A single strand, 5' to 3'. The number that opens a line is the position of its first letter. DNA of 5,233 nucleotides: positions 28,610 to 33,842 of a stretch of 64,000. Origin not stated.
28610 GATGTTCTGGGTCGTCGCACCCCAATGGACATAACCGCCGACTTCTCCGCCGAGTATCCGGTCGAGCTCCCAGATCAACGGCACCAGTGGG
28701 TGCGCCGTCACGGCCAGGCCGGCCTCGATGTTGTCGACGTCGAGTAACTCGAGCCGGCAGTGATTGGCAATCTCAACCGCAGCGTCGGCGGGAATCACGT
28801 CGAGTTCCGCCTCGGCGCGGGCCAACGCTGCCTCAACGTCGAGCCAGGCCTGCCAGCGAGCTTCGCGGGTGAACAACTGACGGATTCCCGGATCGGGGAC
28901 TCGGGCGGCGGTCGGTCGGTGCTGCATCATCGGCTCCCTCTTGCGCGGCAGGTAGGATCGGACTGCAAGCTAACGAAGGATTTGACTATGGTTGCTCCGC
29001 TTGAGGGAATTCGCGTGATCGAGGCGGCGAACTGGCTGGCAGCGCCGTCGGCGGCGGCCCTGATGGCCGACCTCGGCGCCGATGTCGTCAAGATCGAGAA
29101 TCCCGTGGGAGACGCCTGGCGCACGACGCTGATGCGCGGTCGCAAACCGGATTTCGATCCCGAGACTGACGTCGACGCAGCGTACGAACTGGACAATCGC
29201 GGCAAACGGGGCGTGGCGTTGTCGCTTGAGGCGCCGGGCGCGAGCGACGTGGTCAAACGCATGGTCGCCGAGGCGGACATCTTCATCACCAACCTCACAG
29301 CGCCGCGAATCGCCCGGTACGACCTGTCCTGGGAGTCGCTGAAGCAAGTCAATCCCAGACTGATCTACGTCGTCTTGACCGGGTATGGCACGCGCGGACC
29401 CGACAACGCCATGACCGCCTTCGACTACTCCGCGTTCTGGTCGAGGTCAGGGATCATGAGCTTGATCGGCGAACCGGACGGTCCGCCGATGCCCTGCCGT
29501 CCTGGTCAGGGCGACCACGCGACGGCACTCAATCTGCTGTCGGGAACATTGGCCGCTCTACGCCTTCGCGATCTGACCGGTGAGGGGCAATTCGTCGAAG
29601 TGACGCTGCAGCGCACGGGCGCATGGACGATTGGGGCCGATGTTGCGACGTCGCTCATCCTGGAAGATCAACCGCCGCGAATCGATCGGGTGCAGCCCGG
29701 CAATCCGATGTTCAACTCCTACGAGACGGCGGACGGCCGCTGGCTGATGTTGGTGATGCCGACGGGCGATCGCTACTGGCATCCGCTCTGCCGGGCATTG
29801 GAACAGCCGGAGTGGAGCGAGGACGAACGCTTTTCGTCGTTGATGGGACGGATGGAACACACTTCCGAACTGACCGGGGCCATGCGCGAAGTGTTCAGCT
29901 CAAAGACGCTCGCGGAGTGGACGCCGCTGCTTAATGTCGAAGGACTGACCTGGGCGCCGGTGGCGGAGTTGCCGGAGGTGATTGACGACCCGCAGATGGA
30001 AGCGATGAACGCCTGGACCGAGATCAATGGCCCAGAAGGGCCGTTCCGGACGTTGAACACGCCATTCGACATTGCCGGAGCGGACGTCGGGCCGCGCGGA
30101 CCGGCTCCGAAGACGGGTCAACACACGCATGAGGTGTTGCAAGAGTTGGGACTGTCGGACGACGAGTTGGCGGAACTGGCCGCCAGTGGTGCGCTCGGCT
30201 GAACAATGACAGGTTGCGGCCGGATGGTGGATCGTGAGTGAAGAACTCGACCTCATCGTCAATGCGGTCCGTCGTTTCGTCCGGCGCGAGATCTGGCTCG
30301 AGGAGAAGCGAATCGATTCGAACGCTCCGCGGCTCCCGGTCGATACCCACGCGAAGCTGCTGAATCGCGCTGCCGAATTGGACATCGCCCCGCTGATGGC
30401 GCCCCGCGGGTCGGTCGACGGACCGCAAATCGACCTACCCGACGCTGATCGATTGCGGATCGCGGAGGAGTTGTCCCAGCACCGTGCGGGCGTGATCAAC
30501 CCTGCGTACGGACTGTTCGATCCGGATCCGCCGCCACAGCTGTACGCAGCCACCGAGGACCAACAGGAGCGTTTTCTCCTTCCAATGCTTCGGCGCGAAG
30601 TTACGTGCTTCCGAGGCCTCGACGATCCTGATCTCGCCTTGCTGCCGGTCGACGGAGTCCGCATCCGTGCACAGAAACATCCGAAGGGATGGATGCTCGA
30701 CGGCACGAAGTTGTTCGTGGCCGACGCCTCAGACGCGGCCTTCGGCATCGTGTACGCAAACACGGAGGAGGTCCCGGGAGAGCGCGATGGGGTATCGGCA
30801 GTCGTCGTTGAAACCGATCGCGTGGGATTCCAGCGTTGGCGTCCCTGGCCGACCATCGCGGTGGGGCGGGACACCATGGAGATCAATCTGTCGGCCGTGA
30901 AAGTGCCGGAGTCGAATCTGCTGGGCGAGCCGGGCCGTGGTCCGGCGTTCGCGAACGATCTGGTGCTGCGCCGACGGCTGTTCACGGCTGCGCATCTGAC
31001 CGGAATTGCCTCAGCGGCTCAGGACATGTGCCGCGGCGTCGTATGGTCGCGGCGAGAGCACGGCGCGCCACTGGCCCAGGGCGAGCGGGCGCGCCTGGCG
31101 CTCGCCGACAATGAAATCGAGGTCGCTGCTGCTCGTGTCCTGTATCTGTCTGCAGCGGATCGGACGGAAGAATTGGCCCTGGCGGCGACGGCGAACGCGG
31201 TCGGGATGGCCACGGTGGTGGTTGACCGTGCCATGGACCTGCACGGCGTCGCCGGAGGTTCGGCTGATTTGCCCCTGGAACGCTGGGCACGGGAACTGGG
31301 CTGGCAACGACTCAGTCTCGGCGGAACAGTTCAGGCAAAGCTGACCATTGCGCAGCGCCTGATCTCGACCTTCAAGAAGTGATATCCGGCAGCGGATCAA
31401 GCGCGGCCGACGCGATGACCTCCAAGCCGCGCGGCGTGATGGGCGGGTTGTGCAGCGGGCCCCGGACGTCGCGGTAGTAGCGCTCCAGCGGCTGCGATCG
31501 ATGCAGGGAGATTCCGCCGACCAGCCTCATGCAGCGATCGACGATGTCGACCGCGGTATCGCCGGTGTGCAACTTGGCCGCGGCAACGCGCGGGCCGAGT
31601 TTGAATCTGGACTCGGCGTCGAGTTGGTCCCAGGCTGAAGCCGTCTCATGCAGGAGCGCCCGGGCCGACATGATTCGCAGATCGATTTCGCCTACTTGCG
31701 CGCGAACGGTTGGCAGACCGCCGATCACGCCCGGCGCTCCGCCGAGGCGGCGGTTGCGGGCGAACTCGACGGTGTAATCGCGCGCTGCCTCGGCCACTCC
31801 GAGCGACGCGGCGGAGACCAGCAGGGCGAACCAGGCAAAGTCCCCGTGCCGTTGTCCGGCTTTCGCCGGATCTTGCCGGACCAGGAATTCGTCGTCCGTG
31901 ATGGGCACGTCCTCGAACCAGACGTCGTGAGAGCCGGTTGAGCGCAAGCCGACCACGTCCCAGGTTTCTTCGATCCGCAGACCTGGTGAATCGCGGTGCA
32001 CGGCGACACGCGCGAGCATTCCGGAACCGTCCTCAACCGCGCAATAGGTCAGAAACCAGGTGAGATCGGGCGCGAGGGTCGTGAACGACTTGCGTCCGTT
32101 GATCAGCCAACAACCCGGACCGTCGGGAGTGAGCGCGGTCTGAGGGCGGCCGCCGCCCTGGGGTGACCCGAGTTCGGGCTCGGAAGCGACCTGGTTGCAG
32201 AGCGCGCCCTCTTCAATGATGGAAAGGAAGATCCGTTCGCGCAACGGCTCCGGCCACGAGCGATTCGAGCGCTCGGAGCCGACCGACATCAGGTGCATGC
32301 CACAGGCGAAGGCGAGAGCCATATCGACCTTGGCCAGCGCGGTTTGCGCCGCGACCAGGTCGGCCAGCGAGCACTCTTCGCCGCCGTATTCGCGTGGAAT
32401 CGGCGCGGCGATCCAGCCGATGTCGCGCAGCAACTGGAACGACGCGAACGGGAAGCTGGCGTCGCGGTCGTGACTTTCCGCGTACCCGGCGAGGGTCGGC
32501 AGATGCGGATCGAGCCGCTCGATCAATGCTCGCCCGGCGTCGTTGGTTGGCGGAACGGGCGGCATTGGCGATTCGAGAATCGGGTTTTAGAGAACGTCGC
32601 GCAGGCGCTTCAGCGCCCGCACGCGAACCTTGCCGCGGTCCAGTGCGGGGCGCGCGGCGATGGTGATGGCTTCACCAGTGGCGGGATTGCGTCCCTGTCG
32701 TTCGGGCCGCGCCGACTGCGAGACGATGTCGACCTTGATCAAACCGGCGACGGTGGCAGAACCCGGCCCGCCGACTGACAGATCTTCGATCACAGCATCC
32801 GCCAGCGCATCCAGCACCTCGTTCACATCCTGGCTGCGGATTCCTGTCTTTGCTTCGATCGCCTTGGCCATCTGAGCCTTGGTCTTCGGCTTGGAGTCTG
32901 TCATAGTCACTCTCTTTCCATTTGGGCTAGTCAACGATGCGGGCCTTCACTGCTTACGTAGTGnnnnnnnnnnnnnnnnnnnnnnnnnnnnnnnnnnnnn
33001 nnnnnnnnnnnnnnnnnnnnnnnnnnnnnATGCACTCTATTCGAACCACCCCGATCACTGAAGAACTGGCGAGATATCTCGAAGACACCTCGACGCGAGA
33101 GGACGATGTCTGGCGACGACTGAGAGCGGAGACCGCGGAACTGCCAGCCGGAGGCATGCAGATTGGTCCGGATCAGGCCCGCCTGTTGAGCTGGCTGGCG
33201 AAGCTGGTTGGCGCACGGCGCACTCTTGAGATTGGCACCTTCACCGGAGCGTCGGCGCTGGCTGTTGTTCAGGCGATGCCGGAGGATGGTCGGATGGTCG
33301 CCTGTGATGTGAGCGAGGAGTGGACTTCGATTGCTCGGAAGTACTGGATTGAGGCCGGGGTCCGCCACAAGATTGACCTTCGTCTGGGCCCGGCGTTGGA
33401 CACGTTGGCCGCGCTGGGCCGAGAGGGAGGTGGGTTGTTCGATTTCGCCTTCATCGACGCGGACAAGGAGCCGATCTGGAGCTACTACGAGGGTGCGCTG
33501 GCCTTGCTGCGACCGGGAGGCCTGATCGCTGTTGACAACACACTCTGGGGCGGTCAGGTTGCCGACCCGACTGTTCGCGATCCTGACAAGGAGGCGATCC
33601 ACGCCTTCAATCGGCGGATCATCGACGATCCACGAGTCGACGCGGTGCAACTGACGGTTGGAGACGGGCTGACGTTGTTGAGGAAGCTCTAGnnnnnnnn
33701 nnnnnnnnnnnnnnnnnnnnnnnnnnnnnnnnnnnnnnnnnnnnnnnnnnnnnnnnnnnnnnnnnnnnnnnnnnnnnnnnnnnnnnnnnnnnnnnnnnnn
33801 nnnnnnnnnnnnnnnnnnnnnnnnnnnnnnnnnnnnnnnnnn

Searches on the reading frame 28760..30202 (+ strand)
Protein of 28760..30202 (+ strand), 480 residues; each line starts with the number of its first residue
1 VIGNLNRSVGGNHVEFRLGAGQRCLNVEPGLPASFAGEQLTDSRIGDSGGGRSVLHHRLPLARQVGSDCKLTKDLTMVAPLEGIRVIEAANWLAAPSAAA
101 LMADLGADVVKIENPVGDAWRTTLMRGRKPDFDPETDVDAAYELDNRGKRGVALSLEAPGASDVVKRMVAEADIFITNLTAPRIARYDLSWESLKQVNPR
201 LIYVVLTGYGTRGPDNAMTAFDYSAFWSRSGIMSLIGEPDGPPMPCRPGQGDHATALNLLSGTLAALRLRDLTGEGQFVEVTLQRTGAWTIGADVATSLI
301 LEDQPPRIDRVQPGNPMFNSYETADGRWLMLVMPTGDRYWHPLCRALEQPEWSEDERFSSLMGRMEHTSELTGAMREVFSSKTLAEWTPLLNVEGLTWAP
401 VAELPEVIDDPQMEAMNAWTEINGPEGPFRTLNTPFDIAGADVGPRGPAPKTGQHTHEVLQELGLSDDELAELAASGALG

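Call 10: search_protein_families(library=pfam, proteins=[window:28760-30202:+], max_evalue=0.001)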
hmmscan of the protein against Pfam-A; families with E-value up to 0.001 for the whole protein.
window:28760-30202:+ (480 aa): 1 family
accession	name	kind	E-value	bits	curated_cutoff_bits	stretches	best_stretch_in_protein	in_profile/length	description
PF02515.22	CoA_transf_3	-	5e-100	335.6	23.3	1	81-456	1-366/366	CoA-transferase family III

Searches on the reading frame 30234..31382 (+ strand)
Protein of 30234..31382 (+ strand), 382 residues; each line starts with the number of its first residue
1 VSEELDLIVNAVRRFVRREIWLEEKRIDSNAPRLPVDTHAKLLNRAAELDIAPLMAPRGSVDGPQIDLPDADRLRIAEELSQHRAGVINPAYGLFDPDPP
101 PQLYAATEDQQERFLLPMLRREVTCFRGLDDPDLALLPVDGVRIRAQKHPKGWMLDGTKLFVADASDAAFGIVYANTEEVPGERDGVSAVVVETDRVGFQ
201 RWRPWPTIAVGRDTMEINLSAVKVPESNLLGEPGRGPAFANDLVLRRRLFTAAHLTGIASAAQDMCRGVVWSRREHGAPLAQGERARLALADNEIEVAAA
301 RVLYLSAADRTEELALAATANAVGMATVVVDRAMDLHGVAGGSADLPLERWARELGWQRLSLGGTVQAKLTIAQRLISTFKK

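Call 10: search_protein_families(library=pfam, proteins=[window:30234-31382:+], max_evalue=0.001)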
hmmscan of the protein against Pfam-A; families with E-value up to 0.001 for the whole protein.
window:30234-31382:+ (382 aa): 4 families
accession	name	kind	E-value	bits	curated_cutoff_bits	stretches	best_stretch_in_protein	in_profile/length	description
PF00441.29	Acyl-CoA_dh_1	-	3.7e-10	40.6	22.4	1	235-375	2-148/150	Acyl-CoA dehydrogenase, C-terminal domain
PF02770.24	Acyl-CoA_dh_M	-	1.1e-08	35.6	33.3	1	147-217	22-92/97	Acyl-CoA dehydrogenase, middle domain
PF08028.16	Acyl-CoA_dh_2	-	6.6e-07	30.1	22.7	1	251-354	3-122/134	Acyl-CoA dehydrogenase, C-terminal domain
PF02771.21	Acyl-CoA_dh_N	-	0.00012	22.9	22.9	1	2-121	1-112/113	Acyl-CoA dehydrogenase, N-terminal domain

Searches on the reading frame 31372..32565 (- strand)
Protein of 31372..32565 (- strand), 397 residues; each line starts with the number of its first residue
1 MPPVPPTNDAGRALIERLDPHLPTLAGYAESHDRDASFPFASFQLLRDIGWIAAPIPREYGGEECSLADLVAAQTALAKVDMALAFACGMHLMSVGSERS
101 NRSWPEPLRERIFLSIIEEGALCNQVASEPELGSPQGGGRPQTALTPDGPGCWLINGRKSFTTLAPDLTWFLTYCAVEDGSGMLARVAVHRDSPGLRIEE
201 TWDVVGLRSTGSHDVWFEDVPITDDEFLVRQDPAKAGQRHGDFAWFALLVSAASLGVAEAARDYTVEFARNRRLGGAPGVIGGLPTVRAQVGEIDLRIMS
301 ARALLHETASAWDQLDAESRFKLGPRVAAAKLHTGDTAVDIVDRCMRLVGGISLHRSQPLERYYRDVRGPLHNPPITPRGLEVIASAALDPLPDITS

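Call 10: search_protein_families(library=pfam, proteins=[window:31372-32565:-], max_evalue=0.001)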
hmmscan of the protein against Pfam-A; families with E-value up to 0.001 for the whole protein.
window:31372-32565:- (397 aa): 4 families
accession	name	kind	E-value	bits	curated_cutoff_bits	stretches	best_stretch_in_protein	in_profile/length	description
PF00441.29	Acyl-CoA_dh_1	-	1.3e-19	71.3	22.4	1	243-368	11-129/150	Acyl-CoA dehydrogenase, C-terminal domain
PF08028.16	Acyl-CoA_dh_2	-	1.4e-19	71.1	22.7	1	249-368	2-124/134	Acyl-CoA dehydrogenase, C-terminal domain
PF02770.24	Acyl-CoA_dh_M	-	2.4e-14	53.7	33.3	1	127-220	4-97/97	Acyl-CoA dehydrogenase, middle domain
PF02771.21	Acyl-CoA_dh_N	-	8.8e-09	36.2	22.9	1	26-95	20-89/113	Acyl-CoA dehydrogenase, N-terminal domain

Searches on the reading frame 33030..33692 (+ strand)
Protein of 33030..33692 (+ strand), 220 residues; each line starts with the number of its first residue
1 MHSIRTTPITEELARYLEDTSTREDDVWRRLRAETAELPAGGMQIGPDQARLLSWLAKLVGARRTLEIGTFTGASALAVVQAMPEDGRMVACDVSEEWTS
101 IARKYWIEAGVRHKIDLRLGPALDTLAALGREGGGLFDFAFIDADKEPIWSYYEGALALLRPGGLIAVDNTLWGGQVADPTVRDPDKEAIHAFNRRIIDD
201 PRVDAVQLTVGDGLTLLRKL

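Call 10: search_protein_families(library=pfam, proteins=[window:33030-33692:+], max_evalue=0.001)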
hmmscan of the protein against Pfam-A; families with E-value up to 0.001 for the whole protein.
window:33030-33692:+ (220 aa): 3 families
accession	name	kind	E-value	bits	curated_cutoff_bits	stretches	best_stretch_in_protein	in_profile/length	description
PF01596.23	Methyltransf_3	-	1.7e-64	217.4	22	1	19-220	2-204/204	O-methyltransferase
PF13578.12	Methyltransf_24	-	1e-14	55.7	26.3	1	66-170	1-104/105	Methyltransferase domain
PF13649.12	Methyltransf_25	-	0.00018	22.6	27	1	66-164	2-97/97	Methyltransferase domain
